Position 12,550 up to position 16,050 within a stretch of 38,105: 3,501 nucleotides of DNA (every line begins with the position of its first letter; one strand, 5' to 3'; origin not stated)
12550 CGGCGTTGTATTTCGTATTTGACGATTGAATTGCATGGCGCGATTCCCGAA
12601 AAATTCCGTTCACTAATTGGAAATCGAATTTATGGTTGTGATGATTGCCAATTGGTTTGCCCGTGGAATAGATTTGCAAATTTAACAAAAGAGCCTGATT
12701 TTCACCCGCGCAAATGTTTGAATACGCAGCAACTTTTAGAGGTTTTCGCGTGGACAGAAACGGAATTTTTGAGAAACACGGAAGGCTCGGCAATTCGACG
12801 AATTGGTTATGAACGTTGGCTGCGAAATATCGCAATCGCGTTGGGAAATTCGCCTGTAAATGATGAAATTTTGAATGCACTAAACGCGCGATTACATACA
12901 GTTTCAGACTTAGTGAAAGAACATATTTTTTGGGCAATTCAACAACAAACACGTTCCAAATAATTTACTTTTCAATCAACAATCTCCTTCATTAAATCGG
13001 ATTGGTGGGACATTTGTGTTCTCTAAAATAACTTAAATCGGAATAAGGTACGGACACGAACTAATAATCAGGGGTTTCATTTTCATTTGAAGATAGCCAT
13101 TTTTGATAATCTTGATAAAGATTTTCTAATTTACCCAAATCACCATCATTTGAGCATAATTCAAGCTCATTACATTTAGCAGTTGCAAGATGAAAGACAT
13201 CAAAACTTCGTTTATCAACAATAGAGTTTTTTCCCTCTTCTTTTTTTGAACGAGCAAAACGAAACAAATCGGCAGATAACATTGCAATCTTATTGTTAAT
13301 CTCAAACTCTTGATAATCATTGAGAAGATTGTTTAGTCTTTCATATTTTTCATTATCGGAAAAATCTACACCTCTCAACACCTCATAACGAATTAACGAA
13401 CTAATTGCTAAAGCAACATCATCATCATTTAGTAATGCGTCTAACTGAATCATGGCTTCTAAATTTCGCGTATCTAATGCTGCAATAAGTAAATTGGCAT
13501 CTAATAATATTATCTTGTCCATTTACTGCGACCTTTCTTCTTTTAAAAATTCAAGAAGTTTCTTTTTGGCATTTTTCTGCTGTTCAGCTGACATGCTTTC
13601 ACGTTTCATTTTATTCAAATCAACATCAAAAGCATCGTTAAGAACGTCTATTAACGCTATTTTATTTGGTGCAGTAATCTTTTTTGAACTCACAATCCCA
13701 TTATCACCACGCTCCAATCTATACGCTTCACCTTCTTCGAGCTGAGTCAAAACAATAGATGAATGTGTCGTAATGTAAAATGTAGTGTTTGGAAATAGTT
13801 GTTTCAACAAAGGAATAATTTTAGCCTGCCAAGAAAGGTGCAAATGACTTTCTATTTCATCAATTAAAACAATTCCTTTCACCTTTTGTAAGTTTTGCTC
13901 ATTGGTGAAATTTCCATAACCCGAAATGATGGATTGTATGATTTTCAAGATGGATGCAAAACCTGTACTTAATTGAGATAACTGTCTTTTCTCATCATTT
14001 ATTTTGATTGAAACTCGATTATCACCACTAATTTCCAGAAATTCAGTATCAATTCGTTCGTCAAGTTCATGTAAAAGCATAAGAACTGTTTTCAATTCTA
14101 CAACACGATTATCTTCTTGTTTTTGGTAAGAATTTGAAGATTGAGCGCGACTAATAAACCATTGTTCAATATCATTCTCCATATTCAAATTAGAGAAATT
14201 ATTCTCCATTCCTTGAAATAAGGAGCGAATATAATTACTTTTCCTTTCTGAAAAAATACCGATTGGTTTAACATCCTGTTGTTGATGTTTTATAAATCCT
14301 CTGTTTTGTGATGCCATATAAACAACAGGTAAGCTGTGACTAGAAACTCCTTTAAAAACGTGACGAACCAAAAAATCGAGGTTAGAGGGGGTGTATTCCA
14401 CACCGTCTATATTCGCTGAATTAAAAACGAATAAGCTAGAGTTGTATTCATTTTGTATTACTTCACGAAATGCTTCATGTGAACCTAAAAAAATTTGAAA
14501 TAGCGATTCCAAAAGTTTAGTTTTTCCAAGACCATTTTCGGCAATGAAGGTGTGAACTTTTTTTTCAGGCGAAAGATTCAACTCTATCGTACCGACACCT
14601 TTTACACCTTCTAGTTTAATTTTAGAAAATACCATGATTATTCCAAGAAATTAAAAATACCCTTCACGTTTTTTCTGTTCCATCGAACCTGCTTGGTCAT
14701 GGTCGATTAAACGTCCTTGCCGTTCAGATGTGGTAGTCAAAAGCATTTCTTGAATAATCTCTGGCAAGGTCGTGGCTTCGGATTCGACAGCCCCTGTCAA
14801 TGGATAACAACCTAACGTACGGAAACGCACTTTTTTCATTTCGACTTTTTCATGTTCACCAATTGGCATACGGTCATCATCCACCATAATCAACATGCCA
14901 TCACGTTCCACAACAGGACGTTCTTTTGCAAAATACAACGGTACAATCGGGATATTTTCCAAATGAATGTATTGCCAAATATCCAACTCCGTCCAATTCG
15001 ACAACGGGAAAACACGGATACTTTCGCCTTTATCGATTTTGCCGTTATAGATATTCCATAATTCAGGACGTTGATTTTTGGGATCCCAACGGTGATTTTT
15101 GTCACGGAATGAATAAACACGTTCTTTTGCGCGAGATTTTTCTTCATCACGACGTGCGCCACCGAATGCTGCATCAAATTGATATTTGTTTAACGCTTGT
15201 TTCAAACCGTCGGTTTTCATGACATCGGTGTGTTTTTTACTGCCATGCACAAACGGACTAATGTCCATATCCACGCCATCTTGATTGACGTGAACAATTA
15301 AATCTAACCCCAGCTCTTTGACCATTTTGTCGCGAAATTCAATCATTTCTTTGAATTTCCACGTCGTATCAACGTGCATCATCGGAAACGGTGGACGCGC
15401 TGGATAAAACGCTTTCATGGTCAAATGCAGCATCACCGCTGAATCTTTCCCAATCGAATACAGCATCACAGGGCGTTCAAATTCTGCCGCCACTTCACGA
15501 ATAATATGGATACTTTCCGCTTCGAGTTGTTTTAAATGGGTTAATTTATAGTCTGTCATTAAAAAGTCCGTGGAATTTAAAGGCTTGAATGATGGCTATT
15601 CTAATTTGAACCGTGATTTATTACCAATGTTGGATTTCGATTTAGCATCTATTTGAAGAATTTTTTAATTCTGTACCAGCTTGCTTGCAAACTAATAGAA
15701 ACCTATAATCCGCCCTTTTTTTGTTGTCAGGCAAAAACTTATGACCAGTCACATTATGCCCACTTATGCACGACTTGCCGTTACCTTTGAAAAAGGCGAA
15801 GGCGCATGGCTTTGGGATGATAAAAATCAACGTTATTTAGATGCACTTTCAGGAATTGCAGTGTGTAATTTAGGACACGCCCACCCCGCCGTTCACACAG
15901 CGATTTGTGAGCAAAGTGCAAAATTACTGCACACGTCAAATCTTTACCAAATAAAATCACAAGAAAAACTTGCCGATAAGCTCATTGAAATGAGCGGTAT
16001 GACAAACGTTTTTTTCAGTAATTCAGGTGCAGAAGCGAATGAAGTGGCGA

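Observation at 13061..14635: ABC/SMC-type ATPase coupled to a PIN nuclease: candidate uncharacterised defence or toxin-antitoxin-like module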

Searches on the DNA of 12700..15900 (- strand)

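Call 85: search_rna_families(source=window, start=12700, end=15900, threshold=evalue, max_evalue=1)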
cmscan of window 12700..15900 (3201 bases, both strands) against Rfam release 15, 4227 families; matches with E-value up to 1: 0.
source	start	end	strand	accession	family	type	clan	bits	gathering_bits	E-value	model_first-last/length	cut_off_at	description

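Call 87: search_dna_similar(query=L005:10001-11580:+, collection=ecoli_genomes, mode=distant, max_rows=8)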
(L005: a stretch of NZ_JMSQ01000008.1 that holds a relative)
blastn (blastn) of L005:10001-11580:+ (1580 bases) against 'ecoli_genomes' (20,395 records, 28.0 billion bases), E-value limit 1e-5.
No match.

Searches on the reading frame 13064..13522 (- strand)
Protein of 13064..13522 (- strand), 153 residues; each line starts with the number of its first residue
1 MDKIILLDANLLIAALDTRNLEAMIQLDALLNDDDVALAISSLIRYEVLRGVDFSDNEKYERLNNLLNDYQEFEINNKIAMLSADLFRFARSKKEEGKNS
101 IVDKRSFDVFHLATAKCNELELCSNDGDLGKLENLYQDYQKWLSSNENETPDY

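Call 3: search_protein_families(library=pfam, proteins=[window:13064-13522:-], max_evalue=1)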
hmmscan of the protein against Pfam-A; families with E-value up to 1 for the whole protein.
window:13064-13522:- (153 aa): 3 families
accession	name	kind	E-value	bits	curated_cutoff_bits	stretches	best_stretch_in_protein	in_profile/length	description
PF01850.27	PIN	-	7.9e-09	36.6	23.6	1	5-132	1-117/120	PIN domain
PF24383.1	DUF7539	-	0.14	12.9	27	1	45-72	87-114/128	Family of unknown function (DUF7539)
PF21609.2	Toxofilin-like_dom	-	0.6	10.6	27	0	122-141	34-53/84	Toxofilin-like domain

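Call 4: search_protein_families(library=padloc, proteins=[window:13064-13522:-], max_evalue=1)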
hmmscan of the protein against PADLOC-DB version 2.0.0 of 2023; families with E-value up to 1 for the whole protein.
window:13064-13522:- (153 aa): 0 families

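Call 5: search_protein_families(library=ncbifam, proteins=[window:13064-13522:-], max_evalue=1)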
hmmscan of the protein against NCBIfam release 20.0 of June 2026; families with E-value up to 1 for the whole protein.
window:13064-13522:- (153 aa): 2 families
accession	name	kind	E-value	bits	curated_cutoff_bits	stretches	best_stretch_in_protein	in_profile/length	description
NF047959.1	TA_toxin_VapC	equivalog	5.2e-09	36.3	80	1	5-134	1-121/125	type II toxin-antitoxin system VapC family toxin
NF047863.1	VapCLeptosp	equivalog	0.061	13.6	140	1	6-81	2-76/130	type II toxin-antitoxin system tRNA(fMet)-specific endonuclease VapC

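Call 7: find_homologous_proteins(query=window:13064-13522:-)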
Query window:13064-13522:- (153 aa): 119 proteins with E <= 0.001 among 168 candidates.
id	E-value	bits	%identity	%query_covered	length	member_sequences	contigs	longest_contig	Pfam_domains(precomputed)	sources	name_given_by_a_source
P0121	2.0e-91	322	100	100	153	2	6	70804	PF01850.28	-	-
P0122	3.0e-59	217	68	99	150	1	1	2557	PF01850.28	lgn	-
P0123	6.2e-59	216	69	100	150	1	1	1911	PF01850.28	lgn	-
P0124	1.7e-58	215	68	100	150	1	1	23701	PF01850.28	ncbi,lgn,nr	ncbi:MAG: PIN domain-containing protein [Methylococcales bacterium]|nr:PIN domain-containing protein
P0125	2.3e-58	214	69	100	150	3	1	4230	PF01850.28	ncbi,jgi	jgi:predicted nucleic acid-binding protein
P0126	2.9e-58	214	67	100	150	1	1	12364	PF01850.28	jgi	jgi:predicted nucleic acid-binding protein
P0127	6.9e-58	213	66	95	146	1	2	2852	PF01850.28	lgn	-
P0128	5.7e-55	203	67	100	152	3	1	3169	PF01850.28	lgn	-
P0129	1.8e-53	199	66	97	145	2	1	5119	PF01850.28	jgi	-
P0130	6.9e-52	193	65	95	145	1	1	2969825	PF01850.28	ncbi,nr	ncbi:MAG: PIN domain-containing protein [Methylococcales bacterium]|nr:PIN domain-containing protein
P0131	2.2e-49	185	64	96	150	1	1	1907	PF01850.28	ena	-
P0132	5.7e-49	184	64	97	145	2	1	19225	PF01850.28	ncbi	-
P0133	7.3e-49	184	63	96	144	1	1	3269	PF01850.28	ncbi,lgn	-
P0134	3.2e-48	182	62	97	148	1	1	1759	PF01850.28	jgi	-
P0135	5.2e-47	178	63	95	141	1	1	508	PF01850.28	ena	-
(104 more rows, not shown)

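Call 34: search_solved_structures(query=A2, max_evalue=1, show_alignments=2)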
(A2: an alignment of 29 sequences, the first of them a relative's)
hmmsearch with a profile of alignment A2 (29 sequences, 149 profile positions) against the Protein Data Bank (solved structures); distinct sequences matched with E-value up to 1: 4.
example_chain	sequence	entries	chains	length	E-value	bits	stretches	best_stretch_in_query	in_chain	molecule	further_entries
6a7v_A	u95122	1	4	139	0.0015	21.3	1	26-101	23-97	Ribonuclease VapC11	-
7by2_B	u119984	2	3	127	0.0059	19.4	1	5-94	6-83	Ribonuclease VapC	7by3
5wc6_M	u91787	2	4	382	0.19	14.4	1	33-83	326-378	SiaD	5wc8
5wcn_M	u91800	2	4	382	0.19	14.4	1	33-83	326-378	SiaD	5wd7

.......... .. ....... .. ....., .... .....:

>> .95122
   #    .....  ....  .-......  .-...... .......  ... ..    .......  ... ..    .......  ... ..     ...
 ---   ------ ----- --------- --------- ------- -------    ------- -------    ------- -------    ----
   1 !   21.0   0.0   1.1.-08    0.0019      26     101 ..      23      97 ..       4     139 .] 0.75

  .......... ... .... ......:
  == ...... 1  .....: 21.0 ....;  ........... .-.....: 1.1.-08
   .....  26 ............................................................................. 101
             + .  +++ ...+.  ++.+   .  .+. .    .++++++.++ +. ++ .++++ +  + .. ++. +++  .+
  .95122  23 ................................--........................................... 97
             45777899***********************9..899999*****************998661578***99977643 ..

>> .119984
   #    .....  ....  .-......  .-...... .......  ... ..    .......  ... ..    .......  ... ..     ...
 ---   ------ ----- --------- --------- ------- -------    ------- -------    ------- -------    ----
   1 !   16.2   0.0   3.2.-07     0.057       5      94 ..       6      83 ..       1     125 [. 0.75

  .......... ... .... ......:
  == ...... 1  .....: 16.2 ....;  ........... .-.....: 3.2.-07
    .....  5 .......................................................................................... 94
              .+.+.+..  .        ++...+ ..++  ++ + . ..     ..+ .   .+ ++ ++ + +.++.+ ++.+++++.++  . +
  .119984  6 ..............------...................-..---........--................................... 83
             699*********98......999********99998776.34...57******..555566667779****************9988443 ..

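Call 44: predict_structure(alignment_id=A2)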
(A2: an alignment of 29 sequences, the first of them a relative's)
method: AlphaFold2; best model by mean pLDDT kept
length: 153 residues; sequences in the alignment: 29
mean_pLDDT: 87.5   pTM: 0.80
mean pLDDT of the five models: 87.5, 87.3, 84.9, 84.7, 84.1
residues with pLDDT >= 90: 102; 70-90: 35; 50-70: 13; < 50: 3
segments of 3 or more residues with pLDDT < 50: 150-152
pLDDT, mean of each block of 10 residues (from residue 1): 87 91 93 94 93 93 95 94 92 77 75 94 79 91 76 48
secondary structure, 60 per line:
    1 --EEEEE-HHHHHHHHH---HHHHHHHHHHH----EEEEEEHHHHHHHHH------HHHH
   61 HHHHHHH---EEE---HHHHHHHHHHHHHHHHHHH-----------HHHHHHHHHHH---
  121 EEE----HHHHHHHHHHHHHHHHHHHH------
elements in order: E3-7 H9-17 H21-31 E36-41 H42-50 H57-67 E71-73 H77-95 H107-117 E121-123 H128-147

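Call 48: fold_search(model_id=the predicted structure, library=pdb)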
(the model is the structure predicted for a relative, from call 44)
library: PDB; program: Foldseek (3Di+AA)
matches with E <= 10: 708; with E <= 0.001: 21
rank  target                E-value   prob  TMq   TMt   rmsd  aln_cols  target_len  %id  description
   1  3zvk_A                3.8e-05  1.00  0.59  0.66   3.9       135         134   18  Crystal structure of VapBC2 from Rickettsia felis bound to a DNA fragment from their promoter (released 2011-12-14)
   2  3zvk_B                7.4e-05  1.00  0.61  0.69   2.8       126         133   18  Crystal structure of VapBC2 from Rickettsia felis bound to a DNA fragment from their promoter (released 2011-12-14)
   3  3zvk_C                1.0e-04  1.00  0.63  0.72   2.8       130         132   18  Crystal structure of VapBC2 from Rickettsia felis bound to a DNA fragment from their promoter (released 2011-12-14)
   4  4chg_A                1.3e-04  1.00  0.69  0.79   2.4       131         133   18  Crystal structure of VapBC15 complex from Mycobacterium tuberculosis (released 2014-11-12)
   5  6a7v_G                1.3e-04  1.00  0.68  0.75   2.7       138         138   18  Crystal structure of Mycobacterium tuberculosis VapBC11 toxin-antitoxin complex (released 2018-10-10)
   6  6a7v_C                1.6e-04  1.00  0.69  0.75   2.6       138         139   18  Crystal structure of Mycobacterium tuberculosis VapBC11 toxin-antitoxin complex (released 2018-10-10)
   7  1y82_A                1.6e-04  1.00  0.52  0.54   9.2       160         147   16  Conserved hypothetical protein Pfu-367848-001 from Pyrococcus furiosus (released 2005-01-25)
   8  7by2_B                2.3e-04  1.00  0.55  0.69   4.0       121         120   26  Toxin-antitoxin complex from Klebsiella pneumoniae (released 2021-04-28)
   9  3tnd_A                2.5e-04  1.00  0.62  0.71   3.8       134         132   15  Crystal structure of Shigella flexneri VapBC toxin-antitoxin complex (released 2011-11-02)
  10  7by3_B                3.7e-04  1.00  0.55  0.67   4.1       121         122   26  Toxin-antitoxin complex from klebsiella pneumoniae (released 2021-04-28)
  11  5ecw_A                4.7e-04  1.00  0.63  0.72   2.8       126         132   13  Structure of the Shigella flexneri VapC mutant D7A (released 2016-02-17)
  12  6a7v_A                4.7e-04  1.00  0.67  0.75   2.8       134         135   19  Crystal structure of Mycobacterium tuberculosis VapBC11 toxin-antitoxin complex (released 2018-10-10)
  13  5ecd_A                5.3e-04  1.00  0.65  0.74   2.9       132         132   12  Structure of the Shigella flexneri VapC mutant D98N crystal form 1 (released 2016-02-17)
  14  1y82_B                5.3e-04  1.00  0.64  0.67   3.3       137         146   18  Conserved hypothetical protein Pfu-367848-001 from Pyrococcus furiosus (released 2005-01-25)
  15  2bsq_A                5.7e-04  1.00  0.62  0.65   3.6       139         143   24  FitAB bound to DNA (released 2006-08-24)
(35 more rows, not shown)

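Call 103: search_protein_representatives(alignment_id=A2)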
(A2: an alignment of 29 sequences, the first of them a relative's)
Query: 29 sequences, 149 profile positions. Proteins with E-value up to 0.001 (for the whole library): 201; up to 1e-10: 133; up to 1e-30: 45. The best 150 are listed.
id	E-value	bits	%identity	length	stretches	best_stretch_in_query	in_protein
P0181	1.2e-61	222.9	-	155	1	1-146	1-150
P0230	1.3e-48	180.6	-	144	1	2-146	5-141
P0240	9.5e-46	171.3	-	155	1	1-143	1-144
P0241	6.6e-44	165.3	-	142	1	1-147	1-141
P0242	8.5e-43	161.7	-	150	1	2-146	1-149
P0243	5.4e-42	159.1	-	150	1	1-148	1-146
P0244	5.6e-42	159.0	-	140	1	1-144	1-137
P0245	1.3e-41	157.8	-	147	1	3-142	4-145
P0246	6.1e-41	155.7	-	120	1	37-147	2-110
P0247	1.6e-40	154.3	-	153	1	5-146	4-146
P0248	2.7e-40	153.5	-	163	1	1-148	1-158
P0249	1.3e-39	151.4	-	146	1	3-145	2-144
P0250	4.9e-39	149.5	-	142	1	4-144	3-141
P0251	1.8e-38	147.6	-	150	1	2-146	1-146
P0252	1.8e-38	147.6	-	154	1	3-145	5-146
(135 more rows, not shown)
